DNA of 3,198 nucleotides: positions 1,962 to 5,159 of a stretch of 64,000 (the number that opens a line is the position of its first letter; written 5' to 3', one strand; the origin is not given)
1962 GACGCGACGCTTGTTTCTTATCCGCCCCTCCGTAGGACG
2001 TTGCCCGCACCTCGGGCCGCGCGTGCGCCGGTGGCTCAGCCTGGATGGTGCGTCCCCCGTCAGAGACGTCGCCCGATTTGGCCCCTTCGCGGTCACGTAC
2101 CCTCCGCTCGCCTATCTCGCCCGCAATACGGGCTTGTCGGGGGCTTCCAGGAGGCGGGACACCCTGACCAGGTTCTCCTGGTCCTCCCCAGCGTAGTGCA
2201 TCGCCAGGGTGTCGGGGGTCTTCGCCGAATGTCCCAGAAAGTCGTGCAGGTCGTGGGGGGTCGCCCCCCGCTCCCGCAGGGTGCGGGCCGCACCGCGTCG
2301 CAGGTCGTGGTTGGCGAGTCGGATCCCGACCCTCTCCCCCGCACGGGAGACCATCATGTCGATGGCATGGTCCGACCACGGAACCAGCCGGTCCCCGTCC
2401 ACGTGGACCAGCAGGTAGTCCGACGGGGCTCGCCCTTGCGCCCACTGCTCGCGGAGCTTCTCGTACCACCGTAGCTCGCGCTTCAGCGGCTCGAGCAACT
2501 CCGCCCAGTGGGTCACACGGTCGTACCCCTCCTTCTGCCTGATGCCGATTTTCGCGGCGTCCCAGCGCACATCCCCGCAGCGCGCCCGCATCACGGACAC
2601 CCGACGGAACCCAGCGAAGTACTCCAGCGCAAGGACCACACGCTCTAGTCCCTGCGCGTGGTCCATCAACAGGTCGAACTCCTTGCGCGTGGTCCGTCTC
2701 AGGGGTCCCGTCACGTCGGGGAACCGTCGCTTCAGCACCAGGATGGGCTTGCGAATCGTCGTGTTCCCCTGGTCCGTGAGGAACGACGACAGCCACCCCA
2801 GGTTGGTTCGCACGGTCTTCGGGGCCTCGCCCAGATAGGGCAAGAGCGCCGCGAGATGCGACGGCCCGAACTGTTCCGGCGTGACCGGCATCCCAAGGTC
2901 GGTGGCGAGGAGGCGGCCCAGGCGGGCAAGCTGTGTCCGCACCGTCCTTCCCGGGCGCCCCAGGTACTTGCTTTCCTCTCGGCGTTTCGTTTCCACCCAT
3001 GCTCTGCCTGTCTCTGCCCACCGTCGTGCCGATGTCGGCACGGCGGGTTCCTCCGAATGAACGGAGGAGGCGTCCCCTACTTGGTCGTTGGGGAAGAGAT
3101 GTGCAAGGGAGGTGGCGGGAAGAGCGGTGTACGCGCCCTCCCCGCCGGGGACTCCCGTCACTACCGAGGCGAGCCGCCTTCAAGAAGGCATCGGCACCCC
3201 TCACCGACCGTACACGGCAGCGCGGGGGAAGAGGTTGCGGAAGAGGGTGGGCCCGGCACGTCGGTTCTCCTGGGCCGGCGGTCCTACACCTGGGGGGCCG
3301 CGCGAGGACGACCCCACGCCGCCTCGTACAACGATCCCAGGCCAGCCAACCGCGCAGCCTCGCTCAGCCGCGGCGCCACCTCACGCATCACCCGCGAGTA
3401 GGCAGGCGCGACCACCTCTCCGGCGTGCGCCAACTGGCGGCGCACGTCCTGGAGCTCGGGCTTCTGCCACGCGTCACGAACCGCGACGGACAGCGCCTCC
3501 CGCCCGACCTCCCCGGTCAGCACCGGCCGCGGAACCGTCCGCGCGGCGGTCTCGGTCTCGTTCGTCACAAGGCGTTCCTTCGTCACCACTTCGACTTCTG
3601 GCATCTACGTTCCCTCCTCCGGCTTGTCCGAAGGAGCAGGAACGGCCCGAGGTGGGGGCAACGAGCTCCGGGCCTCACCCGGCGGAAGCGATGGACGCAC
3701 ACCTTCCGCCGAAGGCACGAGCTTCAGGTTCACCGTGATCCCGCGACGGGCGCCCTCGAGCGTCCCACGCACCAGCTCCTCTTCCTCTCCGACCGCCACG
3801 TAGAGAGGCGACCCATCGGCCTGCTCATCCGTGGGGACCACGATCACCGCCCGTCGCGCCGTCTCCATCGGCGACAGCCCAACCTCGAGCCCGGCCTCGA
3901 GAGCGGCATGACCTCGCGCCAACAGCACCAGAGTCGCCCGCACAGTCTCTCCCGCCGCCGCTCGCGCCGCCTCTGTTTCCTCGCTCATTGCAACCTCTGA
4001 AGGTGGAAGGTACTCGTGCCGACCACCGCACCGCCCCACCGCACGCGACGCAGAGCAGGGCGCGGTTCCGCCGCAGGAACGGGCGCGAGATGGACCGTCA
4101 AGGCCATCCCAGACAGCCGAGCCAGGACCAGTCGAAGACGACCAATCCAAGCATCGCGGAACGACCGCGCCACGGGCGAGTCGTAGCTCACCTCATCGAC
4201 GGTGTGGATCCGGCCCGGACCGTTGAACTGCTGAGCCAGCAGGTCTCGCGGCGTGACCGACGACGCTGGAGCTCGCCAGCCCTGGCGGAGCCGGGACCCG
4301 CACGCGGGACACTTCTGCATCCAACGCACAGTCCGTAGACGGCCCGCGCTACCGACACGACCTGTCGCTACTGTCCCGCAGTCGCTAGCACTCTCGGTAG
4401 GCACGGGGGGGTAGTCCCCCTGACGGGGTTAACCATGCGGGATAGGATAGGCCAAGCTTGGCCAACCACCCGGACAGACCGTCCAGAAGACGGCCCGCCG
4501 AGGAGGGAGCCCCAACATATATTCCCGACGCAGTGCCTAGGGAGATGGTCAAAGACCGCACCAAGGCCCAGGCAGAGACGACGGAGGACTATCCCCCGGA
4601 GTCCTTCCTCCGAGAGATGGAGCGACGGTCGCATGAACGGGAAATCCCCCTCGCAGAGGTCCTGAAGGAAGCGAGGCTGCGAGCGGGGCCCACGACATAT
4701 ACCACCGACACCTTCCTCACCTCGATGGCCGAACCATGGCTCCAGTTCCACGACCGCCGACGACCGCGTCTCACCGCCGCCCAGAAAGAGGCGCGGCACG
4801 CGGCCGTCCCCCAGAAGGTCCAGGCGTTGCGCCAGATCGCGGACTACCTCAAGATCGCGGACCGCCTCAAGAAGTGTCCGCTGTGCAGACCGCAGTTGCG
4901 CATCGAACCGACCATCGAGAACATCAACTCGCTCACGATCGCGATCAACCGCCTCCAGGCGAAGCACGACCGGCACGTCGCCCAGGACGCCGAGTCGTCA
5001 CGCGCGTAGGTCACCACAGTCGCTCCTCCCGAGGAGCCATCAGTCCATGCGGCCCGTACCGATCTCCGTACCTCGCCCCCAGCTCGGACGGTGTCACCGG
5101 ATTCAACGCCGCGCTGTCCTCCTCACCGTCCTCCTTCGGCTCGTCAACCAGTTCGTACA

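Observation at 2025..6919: Small integrated element in tRNA-Arg(CCT), using the 5' half of the tRNA as att site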

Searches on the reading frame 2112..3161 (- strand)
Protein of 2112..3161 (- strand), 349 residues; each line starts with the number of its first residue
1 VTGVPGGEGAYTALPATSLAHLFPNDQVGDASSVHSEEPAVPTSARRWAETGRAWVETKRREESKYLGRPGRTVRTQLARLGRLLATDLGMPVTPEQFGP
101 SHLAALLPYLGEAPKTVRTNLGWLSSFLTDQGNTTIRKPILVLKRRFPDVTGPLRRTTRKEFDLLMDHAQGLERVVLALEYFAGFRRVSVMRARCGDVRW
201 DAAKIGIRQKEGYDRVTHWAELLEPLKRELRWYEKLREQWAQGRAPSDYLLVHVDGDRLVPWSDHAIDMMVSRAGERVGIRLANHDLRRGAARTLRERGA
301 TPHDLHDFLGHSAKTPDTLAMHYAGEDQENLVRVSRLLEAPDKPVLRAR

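Call 7: search_protein_families(library=pfam, proteins=[window:2112-3161:-], max_evalue=0.1)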
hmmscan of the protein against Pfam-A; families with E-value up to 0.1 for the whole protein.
window:2112-3161:- (349 aa): 1 family
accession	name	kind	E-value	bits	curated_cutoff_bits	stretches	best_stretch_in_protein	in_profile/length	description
PF00589.27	Phage_integrase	-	5.7e-12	46.2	27.1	1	156-314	2-159/172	Phage integrase family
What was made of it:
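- Checked: integrase 2112-3161 (-), Pfam Phage_integrase E 5.7e-12 (call 7), ending 65 nt from the left repeat;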

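Call 8: search_protein_families(library=phrogs, proteins=[window:2112-3161:-], max_evalue=0.1)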
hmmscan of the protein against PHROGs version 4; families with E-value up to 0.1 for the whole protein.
window:2112-3161:- (349 aa): 2 families
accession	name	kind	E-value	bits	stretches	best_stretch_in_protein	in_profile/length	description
phrog_216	-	integration and excision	2.6e-18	67.1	1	159-343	58-241/301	integrase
phrog_1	-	integration and excision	1.1e-14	55.7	1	92-314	205-425/611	integrase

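Call 70: search_dna_similar(query=window:2112-3161:-, collection=plasmids, mode=protein, max_evalue=0.00001, max_rows=15)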
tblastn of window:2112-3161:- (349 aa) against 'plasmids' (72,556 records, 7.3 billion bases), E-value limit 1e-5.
No match.

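Call 71: search_dna_similar(query=window:2112-3161:-, collection=phages, mode=protein, max_evalue=0.00001, max_rows=15)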
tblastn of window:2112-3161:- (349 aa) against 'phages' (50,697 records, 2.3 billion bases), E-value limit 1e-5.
No match.
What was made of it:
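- Tried and rejected: The integrase has none at E <= 1e-5 (calls 70, 71).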

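Call 73: search_solved_structures(query=window:2112-3161:-, max_evalue=0.01)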
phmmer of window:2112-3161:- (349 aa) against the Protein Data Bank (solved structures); distinct sequences matched with E-value up to 0.01: 1.
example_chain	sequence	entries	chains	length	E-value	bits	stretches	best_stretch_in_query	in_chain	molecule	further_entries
4a8e_A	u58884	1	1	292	3.9e-09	39.4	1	156-337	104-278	PROBABLE TYROSINE RECOMBINASE XERC-LIKE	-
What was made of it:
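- On Tyrosine recombinase / integrase superfamily (PF00589): 46.2 bits against a cut-off of 27.1, E 5.7e-12 (call 7); PHROG integrase families 216 and 1 (call 8); XerA structure 4a8e, E 3.9e-9 (call 73)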

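Call 74: search_protein_families(library=ncbifam, proteins=[window:2112-3161:-], max_evalue=0.1)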
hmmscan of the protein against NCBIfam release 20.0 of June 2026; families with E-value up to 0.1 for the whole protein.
window:2112-3161:- (349 aa): 8 families
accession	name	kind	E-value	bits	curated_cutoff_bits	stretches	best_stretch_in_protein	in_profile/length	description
NF040815.2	recomb_XerA_Arch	equivalog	6.8e-11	42.2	220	1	158-313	98-244/263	site-specific tyrosine recombinase/integron integrase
NF003462.0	PRK05084.1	equivalog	2.7e-08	32.9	267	1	176-331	200-352/360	tyrosine recombinase XerS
TIGR02249.1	integrase_gron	subfamily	1.5e-06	27.8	265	1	158-238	103-185/315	integron integrase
TIGR02224.1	recomb_XerC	equivalog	8.6e-06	25.3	335.15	1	172-312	129-266/295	tyrosine recombinase XerC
NF007370.0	PRK09870.1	subfamily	0.00011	21.9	221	1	177-312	38-168/200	tyrosine-type DNA invertase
NF002331.0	PRK01287.1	subfamily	0.0004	19.5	371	1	170-312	160-301/365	site-specific tyrosine recombinase XerC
TIGR02225.1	recomb_XerD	equivalog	0.0035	16.7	329.6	1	173-314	126-265/290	site-specific tyrosine recombinase XerD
NF007371.0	PRK09871.1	subfamily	0.038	13.5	222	1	176-312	31-163/198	tyrosine-type DNA invertase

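Call 101: search_dna_similar(query=window:2112-3161:-, collection=plasmids, mode=protein, max_evalue=1, max_rows=12)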
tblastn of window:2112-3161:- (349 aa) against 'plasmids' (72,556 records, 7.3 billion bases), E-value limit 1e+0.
Records with a match: 85; places in all: 111; records where one place covers at least 80% of the query: 0.
Best place of each record, by identity: <60% 85.
By first word of the organism name: Thermus 27; Salmonella 10; Paraburkholderia 6; Salipiger 5; Persicobacter 5; Caballeronia 3; Clostridioides 3; Sphingobium 2; Novosphingobium 2; Klebsiella 2; and 18 more.
By predicted mobility (MOB-suite, as given by PLSDB): non-mobilizable 56; conjugative 21; mobilizable 8.
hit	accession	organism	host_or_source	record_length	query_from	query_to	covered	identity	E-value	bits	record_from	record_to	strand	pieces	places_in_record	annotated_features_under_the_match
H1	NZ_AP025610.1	Thermus thermophilus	-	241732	68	333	76%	25.3%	6e-4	49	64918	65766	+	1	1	tyrosine-type recombinase/integrase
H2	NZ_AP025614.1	Thermus thermophilus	-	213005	68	333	76%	25.1%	4e-4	50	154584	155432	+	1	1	tyrosine-type recombinase/integrase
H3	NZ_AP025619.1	Thermus thermophilus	-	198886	68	333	76%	24.9%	8e-4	49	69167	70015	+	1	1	tyrosine-type recombinase/integrase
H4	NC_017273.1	Thermus thermophilus SG0.5JP17-16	-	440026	68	333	76%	24.9%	2e-3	48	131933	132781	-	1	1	tyrosine-type recombinase/integrase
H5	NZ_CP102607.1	Thermus sp. PS18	water and sediments mix sampled in hot ...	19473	68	333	76%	24.9%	3e-3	47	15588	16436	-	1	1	tyrosine-type recombinase/integrase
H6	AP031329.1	Thermus thermophilus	-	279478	68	333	76%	24.9%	4e-3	47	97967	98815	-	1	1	tyrosine-type recombinase/integrase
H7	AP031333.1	Thermus thermophilus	-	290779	68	333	76%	24.9%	4e-3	47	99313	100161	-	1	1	tyrosine-type recombinase/integrase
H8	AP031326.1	Thermus thermophilus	-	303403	68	333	76%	24.9%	4e-3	47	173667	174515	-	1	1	tyrosine-type recombinase/integrase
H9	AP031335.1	Thermus thermophilus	-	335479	68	333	76%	24.9%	4e-3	47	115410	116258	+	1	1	tyrosine-type recombinase/integrase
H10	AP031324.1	Thermus thermophilus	-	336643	68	333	76%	24.9%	4e-3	47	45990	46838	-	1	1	tyrosine-type recombinase/integrase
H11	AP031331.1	Thermus thermophilus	-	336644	68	333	76%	24.9%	4e-3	47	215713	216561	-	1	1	tyrosine-type recombinase/integrase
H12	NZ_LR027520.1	Thermus thermophilus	-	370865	68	333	76%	24.7%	3e-3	47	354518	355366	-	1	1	tyrosine-type recombinase/integrase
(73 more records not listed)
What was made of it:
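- Closest known: pTN3 / TKV4-type elements of Thermococcales. Different: tblastn at E up to 1 gave no Thermococcales plasmid among the listed best hits or the named top genera (call 101).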

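Call 102: search_dna_similar(query=window:2112-3161:-, collection=phages, mode=protein, max_evalue=1, max_rows=12)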
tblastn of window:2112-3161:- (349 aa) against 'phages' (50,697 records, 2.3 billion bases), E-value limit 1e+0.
Records with a match: 25; places in all: 25; records where one place covers at least 80% of the query: 0.
Best place of each record, by identity: <60% 25.
By first word of the organism name: Thermus 9; Clostridioides 4; Mycobacterium 3; Bacteriophage 3; Caudoviricetes 2; Brevibacillus 2; Mycolicibacterium 1; Escherichia 1.
By host as written in the record: Thermus thermophilus 5; - 4; Thermus thermophilus HB8 4; Clostridioides difficile 3; Methanomassiliicoccales 2; Brevibacillus laterosporus 2; Mycobacterium 1; Mycolicibacterium smegmatis MC2 155 1; and 3 more.
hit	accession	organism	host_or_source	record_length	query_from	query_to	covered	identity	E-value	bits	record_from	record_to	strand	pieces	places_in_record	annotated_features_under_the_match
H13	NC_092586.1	Caudoviricetes sp. vir215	Methanomassiliicoccales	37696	72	295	64%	28.3%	8e-5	50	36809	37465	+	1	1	integrase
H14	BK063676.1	Caudoviricetes sp. vir215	Methanomassiliicoccales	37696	72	295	64%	28.3%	8e-5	50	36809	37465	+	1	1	integrase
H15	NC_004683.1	Mycobacterium phage Che9c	Mycobacterium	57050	113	314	58%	25.8%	6e-1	38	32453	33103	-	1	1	integrase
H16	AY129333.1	Mycobacterium phage Che9c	-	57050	113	314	58%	25.8%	6e-1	38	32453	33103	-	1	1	41: hypothetical protein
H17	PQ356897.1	Mycolicibacterium phage Mycofy1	Mycolicibacterium smegmatis MC2 155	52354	113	314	58%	25.3%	6e-1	38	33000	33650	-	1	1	integrase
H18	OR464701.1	Mycobacterium phage dwieneke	Mycolicibacterium smegmatis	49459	113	314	58%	24.9%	1e+0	37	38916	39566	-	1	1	integrase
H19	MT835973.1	Bacteriophage sp.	human fecal samples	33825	113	325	61%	23.5%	4e-1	39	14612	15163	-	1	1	record has no annotation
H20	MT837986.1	Bacteriophage sp.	human fecal samples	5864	173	326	44%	28.1%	8e-3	44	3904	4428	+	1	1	record has no annotation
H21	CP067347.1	Clostridioides phage ES-S-0107-01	Clostridioides sp. ES-S-0107-01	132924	173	331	46%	25.2%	6e-2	42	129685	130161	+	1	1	record has no annotation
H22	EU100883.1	Thermus phage P23-45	Thermus thermophilus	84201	176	327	44%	26.1%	4e-3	45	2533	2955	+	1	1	XerD-like integrase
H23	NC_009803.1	Thermus phage P23-45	Thermus thermophilus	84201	176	327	44%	26.1%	4e-3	45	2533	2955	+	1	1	integrase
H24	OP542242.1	Thermus phage P23-45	Thermus thermophilus HB8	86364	176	327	44%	26.1%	4e-3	45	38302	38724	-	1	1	hypothetical protein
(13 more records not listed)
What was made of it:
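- Tried and rejected: At E <= 1 the integrase finds only ~25-28% identical recombinases of Thermus plasmids and of a Methanomassiliicoccales virus (calls 101, 102).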

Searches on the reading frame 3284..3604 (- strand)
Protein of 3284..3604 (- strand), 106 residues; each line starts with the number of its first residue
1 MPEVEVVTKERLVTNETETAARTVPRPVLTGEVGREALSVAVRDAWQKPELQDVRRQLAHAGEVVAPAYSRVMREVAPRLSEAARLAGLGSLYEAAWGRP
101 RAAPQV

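Call 7: search_protein_families(library=pfam, proteins=[window:3284-3604:-], max_evalue=0.1)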
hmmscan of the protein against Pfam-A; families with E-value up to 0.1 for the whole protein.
window:3284-3604:- (106 aa): 0 families

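Call 8: search_protein_families(library=phrogs, proteins=[window:3284-3604:-], max_evalue=0.1)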
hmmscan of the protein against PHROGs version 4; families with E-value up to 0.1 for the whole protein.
window:3284-3604:- (106 aa): 1 family
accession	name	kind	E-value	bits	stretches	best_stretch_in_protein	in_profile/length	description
phrog_28831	-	head and packaging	0.039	15.5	1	37-102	10-77/88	virion structural protein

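Call 74: search_protein_families(library=ncbifam, proteins=[window:3284-3604:-], max_evalue=0.1)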
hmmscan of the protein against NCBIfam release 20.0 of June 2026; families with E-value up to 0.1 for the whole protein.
window:3284-3604:- (106 aa): 0 families

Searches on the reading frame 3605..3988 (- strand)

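Call 7: search_protein_families(library=pfam, proteins=[window:3605-3988:-], max_evalue=0.1)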
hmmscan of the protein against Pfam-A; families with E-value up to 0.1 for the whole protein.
window:3605-3988:- (127 aa): 0 families

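Call 8: search_protein_families(library=phrogs, proteins=[window:3605-3988:-], max_evalue=0.1)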
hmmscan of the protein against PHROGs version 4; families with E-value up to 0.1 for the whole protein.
window:3605-3988:- (127 aa): 1 family
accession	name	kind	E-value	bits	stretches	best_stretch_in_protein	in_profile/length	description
phrog_30256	-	unknown function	0.004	17.9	1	22-54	5-31/36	-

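Call 74: search_protein_families(library=ncbifam, proteins=[window:3605-3988:-], max_evalue=0.1)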
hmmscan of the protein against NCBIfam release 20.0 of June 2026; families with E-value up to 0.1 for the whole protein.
window:3605-3988:- (127 aa): 0 families

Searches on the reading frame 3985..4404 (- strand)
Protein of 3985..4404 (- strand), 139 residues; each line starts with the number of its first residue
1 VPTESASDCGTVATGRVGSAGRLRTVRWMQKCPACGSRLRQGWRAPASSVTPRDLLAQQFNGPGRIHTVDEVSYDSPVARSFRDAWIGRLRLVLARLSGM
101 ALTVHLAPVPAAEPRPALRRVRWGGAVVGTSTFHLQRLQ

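Call 7: search_protein_families(library=pfam, proteins=[window:3985-4404:-], max_evalue=0.1)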
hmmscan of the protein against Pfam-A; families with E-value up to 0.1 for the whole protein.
window:3985-4404:- (139 aa): 1 family
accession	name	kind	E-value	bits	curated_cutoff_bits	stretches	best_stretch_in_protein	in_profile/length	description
PF13248.11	Zn_ribbon_3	-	0.024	14.6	27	1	29-44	2-17/26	zinc-ribbon domain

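Call 8: search_protein_families(library=phrogs, proteins=[window:3985-4404:-], max_evalue=0.1)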
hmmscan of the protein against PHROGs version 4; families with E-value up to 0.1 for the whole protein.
window:3985-4404:- (139 aa): 0 families

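Call 74: search_protein_families(library=ncbifam, proteins=[window:3985-4320:-], max_evalue=0.1)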
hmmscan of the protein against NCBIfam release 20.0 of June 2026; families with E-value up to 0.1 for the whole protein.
window:3985-4320:- (111 aa): 0 families

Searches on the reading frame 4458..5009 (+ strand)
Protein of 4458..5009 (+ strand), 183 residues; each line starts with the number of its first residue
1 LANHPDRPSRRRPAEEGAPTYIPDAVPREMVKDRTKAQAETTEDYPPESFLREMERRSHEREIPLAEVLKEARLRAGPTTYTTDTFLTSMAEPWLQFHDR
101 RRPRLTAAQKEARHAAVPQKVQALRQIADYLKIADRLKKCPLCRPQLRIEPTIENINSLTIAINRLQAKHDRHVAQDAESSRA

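Call 7: search_protein_families(library=pfam, proteins=[window:4458-5009:+], max_evalue=0.1)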
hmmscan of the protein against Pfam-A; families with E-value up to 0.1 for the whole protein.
window:4458-5009:+ (183 aa): 0 families

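Call 8: search_protein_families(library=phrogs, proteins=[window:4458-5009:+], max_evalue=0.1)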
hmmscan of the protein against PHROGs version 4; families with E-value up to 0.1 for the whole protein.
window:4458-5009:+ (183 aa): 0 families

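Call 74: search_protein_families(library=ncbifam, proteins=[window:4545-5009:+], max_evalue=0.1)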
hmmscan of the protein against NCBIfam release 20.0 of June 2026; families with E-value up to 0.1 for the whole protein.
window:4545-5009:+ (154 aa): 0 families
